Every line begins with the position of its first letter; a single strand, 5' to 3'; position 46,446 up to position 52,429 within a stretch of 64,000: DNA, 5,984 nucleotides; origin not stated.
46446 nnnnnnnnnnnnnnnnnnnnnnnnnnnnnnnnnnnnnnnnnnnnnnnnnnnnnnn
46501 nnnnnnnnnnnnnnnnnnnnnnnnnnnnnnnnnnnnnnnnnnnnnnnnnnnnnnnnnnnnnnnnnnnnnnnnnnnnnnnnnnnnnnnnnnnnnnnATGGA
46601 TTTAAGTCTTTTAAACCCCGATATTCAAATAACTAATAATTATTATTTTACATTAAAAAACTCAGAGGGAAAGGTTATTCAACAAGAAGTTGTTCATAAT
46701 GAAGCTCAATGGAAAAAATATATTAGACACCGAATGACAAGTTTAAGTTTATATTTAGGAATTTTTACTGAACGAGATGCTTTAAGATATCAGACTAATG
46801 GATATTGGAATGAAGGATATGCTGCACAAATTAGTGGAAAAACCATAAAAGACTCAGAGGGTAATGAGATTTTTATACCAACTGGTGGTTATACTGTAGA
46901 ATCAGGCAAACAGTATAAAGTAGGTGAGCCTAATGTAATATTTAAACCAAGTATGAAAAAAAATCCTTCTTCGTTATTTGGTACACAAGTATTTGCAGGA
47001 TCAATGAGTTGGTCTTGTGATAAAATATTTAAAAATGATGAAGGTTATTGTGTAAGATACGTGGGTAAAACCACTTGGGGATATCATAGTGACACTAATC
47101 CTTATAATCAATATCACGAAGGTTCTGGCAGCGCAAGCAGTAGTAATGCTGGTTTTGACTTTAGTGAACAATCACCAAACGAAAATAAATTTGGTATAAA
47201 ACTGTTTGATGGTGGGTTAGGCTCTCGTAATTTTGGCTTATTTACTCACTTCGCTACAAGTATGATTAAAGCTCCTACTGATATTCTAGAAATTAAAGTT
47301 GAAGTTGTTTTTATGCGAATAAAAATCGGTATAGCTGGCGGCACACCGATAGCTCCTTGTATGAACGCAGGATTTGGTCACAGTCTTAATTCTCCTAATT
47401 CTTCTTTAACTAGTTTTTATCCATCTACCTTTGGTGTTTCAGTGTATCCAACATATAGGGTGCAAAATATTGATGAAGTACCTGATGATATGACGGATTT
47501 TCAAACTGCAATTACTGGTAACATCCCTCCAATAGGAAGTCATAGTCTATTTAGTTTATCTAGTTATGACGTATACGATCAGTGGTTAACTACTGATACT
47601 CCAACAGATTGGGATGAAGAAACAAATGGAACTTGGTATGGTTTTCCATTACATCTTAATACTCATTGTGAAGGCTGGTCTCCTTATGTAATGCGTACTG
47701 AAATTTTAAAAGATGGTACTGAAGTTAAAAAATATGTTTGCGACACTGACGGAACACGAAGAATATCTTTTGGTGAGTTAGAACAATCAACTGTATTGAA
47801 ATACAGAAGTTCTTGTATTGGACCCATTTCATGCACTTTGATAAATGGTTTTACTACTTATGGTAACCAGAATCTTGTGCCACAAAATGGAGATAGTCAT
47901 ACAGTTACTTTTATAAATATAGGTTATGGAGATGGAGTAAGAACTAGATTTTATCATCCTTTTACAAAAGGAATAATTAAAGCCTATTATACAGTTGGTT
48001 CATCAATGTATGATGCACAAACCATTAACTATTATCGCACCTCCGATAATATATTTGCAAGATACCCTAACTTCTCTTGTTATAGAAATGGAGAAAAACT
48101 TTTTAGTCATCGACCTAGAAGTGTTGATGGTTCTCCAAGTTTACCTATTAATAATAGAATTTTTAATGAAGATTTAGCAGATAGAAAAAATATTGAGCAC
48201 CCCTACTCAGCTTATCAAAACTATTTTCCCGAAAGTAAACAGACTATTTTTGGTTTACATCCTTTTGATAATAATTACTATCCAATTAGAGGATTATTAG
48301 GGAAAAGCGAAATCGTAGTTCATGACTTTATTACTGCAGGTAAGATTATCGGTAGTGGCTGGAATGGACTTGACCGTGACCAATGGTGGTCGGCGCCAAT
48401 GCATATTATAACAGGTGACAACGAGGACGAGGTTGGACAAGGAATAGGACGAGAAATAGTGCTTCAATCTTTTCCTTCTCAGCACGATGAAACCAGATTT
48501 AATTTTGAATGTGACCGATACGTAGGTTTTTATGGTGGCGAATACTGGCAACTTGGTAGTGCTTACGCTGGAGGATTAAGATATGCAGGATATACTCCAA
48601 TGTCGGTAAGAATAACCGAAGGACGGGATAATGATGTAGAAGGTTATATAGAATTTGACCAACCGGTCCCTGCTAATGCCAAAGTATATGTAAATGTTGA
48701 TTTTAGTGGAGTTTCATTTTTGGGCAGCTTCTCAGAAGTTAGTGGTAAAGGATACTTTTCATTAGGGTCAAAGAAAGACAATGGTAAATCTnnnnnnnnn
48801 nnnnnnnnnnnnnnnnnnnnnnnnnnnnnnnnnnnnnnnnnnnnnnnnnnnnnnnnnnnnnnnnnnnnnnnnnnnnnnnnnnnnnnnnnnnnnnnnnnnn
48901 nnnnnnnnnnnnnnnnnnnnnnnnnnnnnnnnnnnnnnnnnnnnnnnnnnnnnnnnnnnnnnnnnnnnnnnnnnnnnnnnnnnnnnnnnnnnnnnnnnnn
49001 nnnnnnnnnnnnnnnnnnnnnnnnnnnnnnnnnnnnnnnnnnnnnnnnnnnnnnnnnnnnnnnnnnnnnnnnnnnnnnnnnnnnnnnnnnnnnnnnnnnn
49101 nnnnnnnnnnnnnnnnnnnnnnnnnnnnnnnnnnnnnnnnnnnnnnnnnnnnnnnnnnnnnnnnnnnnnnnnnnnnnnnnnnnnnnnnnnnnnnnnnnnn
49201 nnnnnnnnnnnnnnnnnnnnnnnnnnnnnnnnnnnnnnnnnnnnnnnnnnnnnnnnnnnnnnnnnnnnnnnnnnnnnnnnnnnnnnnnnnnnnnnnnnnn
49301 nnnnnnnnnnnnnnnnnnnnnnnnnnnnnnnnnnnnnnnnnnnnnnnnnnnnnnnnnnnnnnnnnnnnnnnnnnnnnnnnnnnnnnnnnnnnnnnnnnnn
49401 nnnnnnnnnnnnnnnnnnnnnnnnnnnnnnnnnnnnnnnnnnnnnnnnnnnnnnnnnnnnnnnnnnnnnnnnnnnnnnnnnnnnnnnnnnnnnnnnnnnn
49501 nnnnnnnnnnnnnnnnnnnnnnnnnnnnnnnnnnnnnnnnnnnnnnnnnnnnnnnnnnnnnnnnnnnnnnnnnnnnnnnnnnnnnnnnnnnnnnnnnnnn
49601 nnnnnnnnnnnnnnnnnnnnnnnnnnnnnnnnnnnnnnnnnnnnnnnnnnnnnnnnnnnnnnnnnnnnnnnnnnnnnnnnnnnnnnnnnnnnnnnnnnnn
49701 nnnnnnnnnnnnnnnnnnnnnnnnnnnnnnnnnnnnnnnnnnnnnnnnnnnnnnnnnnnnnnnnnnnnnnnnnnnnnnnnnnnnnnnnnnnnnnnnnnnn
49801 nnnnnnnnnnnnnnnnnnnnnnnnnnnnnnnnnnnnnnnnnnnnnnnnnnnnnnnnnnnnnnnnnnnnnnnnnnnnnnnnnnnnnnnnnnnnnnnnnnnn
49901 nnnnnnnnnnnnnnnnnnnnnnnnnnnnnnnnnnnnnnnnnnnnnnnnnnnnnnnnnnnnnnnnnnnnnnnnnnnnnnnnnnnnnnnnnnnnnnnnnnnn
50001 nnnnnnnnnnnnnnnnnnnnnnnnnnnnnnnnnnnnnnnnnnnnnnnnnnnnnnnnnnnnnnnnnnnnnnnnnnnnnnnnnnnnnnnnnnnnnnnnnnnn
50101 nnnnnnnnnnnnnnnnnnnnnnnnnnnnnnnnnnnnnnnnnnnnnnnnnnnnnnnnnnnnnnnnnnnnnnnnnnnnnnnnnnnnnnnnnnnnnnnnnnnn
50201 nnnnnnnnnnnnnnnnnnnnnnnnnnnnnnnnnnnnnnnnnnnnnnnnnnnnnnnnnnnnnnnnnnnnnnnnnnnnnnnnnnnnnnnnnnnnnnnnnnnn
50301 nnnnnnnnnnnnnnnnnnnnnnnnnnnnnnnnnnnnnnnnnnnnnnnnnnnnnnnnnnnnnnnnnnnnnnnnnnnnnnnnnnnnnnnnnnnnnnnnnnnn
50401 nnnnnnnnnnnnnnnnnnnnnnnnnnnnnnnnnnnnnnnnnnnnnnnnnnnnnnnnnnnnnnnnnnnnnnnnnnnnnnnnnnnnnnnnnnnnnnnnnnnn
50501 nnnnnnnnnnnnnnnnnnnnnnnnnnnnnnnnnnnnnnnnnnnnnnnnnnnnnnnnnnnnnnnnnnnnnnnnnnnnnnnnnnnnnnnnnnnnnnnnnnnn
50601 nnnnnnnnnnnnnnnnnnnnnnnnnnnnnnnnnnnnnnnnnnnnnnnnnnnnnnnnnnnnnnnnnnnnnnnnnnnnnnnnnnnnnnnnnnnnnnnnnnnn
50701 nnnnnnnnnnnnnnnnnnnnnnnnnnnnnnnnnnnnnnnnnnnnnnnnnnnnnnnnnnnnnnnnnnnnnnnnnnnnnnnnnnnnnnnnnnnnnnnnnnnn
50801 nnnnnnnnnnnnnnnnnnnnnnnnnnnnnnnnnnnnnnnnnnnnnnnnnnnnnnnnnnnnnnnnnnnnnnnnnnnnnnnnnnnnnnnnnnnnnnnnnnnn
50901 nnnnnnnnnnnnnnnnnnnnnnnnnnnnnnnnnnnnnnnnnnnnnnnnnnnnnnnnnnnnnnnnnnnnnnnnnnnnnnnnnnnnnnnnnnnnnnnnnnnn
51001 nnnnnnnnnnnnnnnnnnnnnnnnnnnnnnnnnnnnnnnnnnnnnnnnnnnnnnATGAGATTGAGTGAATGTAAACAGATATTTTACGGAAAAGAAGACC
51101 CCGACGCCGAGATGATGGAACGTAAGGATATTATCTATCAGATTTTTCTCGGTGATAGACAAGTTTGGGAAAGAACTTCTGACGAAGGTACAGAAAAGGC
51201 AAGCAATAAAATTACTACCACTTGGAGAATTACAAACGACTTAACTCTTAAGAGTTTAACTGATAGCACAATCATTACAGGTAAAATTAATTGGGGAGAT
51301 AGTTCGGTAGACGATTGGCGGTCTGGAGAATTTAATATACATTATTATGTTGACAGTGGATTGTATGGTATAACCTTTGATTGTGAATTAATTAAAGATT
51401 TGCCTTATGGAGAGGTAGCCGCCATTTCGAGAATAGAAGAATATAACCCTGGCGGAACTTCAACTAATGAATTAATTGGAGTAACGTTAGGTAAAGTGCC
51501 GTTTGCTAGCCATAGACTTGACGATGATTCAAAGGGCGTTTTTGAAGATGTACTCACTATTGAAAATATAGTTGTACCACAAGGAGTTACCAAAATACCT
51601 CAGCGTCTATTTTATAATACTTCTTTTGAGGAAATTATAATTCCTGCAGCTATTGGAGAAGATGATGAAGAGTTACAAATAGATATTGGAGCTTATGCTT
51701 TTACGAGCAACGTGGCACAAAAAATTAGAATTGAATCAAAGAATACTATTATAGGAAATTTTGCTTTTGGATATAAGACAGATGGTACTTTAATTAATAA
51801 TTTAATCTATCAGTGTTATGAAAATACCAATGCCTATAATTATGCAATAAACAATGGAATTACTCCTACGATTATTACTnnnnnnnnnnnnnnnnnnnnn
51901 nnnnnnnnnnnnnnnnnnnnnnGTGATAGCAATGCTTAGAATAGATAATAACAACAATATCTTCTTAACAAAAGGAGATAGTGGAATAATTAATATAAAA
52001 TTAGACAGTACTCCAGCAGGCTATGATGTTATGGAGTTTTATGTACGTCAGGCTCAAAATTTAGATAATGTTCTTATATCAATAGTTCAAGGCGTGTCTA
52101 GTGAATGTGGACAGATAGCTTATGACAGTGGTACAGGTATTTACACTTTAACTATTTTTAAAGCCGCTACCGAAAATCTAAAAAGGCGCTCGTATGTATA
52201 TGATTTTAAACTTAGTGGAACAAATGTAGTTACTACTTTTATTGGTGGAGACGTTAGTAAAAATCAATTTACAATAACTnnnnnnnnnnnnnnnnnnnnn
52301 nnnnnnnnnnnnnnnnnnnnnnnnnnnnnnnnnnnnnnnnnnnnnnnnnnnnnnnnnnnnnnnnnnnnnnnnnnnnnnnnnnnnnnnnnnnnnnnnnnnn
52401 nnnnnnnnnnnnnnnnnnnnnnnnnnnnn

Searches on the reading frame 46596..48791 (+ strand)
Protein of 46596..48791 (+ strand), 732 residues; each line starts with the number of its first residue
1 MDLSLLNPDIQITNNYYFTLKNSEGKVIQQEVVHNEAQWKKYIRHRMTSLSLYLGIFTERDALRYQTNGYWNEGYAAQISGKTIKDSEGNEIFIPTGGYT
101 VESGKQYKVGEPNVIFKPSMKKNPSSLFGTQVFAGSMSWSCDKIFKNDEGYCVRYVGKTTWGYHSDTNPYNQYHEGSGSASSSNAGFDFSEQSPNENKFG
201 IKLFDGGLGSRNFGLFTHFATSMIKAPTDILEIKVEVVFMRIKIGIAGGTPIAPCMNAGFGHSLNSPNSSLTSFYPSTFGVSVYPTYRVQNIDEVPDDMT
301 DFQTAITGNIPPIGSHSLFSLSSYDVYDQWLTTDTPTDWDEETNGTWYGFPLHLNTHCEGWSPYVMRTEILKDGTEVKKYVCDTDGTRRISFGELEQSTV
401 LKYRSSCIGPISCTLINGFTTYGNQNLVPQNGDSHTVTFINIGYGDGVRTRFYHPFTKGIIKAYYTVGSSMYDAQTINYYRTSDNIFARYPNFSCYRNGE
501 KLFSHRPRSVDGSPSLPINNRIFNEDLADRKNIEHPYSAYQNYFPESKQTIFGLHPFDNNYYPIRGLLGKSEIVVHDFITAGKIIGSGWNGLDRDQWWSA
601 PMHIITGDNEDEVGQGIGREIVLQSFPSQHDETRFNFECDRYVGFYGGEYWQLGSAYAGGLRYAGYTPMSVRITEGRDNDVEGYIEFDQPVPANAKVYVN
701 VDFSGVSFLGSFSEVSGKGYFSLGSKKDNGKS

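Call 11: search_protein_families(library=pfam, proteins=[window:46596-48791:+], max_evalue=0.001)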
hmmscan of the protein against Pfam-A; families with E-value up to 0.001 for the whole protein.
window:46596-48791:+ (732 aa): 0 families

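Call 12: search_protein_families(library=phrogs, proteins=[window:46596-48791:+], max_evalue=0.001)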
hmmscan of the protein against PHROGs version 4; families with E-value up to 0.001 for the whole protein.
window:46596-48791:+ (732 aa): 0 families

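Call 55: search_dna_similar(query=window:46596-48791:+, collection=phages, mode=protein, max_evalue=0.00001, max_rows=25)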
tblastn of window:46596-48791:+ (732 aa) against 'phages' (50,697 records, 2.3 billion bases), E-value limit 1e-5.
No match.

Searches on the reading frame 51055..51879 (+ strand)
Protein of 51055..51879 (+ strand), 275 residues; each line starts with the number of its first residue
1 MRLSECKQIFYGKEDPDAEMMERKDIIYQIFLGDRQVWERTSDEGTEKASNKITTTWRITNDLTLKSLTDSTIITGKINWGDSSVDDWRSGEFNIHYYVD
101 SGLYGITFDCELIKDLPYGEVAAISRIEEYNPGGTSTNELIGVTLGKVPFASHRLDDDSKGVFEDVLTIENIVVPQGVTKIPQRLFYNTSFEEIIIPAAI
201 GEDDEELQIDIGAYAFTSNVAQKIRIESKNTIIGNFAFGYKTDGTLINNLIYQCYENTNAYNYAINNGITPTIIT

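Call 11: search_protein_families(library=pfam, proteins=[window:51055-51879:+], max_evalue=0.001)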
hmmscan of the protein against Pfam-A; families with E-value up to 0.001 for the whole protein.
window:51055-51879:+ (275 aa): 1 family
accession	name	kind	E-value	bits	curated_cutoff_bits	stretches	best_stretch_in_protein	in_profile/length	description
PF13306.12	LRR_5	-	3.5e-09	37.1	27.7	1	161-242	6-79/127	BspA type Leucine rich repeat region (6 copies)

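Call 12: search_protein_families(library=phrogs, proteins=[window:51055-51879:+], max_evalue=0.001)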
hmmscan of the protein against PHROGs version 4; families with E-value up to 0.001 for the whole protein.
window:51055-51879:+ (275 aa): 1 family
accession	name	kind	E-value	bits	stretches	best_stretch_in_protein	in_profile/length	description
phrog_18805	-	unknown function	1.8e-05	24.7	1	158-240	303-373/457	-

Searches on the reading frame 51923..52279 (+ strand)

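Call 11: search_protein_families(library=pfam, proteins=[window:51923-52279:+], max_evalue=0.001)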
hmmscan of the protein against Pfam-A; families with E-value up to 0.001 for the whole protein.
window:51923-52279:+ (119 aa): 0 families

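Call 12: search_protein_families(library=phrogs, proteins=[window:51923-52279:+], max_evalue=0.001)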
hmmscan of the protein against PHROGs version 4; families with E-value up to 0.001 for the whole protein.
window:51923-52279:+ (119 aa): 1 family
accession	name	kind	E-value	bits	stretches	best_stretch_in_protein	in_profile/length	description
phrog_1084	-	unknown function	3e-06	28.3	1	65-111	61-108/123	unknown function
